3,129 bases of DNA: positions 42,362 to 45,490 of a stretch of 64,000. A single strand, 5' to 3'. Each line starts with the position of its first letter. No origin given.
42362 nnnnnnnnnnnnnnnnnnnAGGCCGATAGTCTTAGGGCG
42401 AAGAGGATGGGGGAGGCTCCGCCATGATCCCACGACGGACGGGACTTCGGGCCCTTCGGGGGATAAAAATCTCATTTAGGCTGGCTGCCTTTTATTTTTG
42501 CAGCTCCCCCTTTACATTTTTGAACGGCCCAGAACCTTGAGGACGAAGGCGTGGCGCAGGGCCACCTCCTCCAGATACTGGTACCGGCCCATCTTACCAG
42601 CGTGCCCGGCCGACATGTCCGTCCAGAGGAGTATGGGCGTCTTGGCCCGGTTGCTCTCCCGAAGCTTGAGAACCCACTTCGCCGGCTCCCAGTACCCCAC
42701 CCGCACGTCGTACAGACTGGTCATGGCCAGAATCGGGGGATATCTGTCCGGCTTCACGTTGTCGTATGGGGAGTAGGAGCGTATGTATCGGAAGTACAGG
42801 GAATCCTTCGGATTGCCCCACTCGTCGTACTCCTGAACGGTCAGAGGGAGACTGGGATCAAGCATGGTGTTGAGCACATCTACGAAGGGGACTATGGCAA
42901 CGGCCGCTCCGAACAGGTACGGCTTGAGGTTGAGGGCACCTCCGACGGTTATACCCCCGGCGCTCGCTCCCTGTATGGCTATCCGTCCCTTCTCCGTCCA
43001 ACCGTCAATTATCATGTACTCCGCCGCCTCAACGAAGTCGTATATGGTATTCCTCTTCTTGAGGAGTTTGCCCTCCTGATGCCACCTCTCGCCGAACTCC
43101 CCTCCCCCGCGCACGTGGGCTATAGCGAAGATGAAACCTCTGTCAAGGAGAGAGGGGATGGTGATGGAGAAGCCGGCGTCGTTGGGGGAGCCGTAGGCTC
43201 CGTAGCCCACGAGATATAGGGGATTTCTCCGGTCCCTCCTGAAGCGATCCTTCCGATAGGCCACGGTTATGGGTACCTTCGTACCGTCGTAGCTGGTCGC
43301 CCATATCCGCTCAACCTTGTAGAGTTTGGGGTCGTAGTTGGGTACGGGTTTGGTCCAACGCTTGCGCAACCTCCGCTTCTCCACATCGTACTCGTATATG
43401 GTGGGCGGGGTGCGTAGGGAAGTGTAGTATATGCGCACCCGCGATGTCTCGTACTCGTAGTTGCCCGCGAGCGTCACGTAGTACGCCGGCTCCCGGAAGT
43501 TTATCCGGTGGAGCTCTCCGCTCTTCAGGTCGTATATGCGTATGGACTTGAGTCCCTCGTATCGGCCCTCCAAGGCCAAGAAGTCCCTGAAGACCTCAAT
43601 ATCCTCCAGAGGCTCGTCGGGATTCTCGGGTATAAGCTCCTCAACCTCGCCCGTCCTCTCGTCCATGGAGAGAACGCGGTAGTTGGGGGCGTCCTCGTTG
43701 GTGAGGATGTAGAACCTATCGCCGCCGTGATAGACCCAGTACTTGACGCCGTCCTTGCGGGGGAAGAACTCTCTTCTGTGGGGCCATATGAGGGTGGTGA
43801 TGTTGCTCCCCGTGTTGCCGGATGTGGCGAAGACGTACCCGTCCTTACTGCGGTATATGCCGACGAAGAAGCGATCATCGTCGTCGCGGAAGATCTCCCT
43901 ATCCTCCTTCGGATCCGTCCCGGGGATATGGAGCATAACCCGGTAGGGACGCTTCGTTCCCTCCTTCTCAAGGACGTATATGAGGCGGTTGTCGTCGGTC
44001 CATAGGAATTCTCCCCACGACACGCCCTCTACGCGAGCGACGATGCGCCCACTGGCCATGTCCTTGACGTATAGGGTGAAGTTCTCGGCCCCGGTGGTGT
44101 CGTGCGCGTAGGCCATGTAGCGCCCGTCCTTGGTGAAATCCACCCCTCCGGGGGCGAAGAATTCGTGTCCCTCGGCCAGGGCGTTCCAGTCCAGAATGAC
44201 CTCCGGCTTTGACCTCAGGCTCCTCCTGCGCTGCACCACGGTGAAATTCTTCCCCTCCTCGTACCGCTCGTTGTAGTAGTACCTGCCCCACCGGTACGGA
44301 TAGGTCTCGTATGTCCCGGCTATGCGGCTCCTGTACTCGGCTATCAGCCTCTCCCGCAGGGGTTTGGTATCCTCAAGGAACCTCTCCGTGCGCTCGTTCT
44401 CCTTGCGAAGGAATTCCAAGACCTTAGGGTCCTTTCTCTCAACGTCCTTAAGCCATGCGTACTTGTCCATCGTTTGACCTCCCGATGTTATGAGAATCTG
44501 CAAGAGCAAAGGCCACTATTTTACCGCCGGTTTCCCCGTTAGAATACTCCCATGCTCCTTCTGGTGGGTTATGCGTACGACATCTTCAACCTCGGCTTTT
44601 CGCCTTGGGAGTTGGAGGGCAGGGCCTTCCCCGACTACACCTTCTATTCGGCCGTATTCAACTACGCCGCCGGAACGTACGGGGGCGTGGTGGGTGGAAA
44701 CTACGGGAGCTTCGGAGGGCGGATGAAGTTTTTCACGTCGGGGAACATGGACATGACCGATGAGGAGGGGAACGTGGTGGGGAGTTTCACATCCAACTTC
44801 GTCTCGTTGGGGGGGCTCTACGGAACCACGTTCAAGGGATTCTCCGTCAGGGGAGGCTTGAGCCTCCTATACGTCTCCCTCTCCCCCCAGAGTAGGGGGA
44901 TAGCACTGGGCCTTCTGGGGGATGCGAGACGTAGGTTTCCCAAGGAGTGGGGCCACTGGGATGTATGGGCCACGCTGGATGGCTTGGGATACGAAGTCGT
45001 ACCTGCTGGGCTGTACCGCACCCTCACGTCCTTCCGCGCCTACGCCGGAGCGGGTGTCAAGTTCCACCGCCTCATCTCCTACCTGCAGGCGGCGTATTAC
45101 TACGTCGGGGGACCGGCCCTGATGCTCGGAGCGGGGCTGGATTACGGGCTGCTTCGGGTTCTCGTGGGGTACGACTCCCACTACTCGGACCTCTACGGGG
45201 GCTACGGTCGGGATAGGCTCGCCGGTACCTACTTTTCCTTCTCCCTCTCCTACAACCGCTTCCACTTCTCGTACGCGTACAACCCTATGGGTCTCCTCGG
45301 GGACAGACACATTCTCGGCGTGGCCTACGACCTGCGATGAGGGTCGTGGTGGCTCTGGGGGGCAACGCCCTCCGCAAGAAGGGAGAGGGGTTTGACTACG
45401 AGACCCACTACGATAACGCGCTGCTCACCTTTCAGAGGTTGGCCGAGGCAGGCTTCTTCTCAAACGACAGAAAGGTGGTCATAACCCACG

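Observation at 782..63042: TAnAAT box 6-11 nt upstream of the start codon at ~18 operon heads: pervasive leaderless mRNAs, some with GTG/TTG starts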

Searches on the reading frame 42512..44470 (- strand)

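Call 7: search_protein_families(library=ncbifam, proteins=[window:42512-44470:-], max_evalue=0.00001)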
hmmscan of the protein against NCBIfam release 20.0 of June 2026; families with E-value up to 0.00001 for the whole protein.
window:42512-44470:- (652 aa): 1 family
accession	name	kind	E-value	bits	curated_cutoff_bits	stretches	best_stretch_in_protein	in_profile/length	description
NF007511.0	PRK10115.1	equivalog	8.8e-152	506.9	1313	1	1-645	20-674/686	oligopeptidase B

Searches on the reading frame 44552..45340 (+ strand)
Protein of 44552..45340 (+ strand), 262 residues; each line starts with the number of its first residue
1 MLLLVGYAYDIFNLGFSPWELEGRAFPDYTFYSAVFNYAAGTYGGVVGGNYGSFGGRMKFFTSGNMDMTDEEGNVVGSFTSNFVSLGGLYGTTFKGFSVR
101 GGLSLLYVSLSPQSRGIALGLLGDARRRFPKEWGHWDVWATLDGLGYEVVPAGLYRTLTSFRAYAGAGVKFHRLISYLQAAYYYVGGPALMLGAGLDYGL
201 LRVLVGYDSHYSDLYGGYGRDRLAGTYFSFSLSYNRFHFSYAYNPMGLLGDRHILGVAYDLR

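Call 7: search_protein_families(library=ncbifam, proteins=[window:44552-45340:+], max_evalue=0.00001)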
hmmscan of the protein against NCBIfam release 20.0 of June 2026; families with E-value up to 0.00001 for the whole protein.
window:44552-45340:+ (262 aa): 1 family
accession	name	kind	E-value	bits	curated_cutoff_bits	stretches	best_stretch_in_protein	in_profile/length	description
NF033711.1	T9SS_PorQ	equivalog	4e-09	36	220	1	28-109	73-152/335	type IX secretion system protein PorQ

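Call 50: search_protein_families(library=pfam, proteins=[window:44552-45340:+], max_evalue=0.001)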
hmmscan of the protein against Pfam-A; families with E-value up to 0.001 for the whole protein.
window:44552-45340:+ (262 aa): 0 families
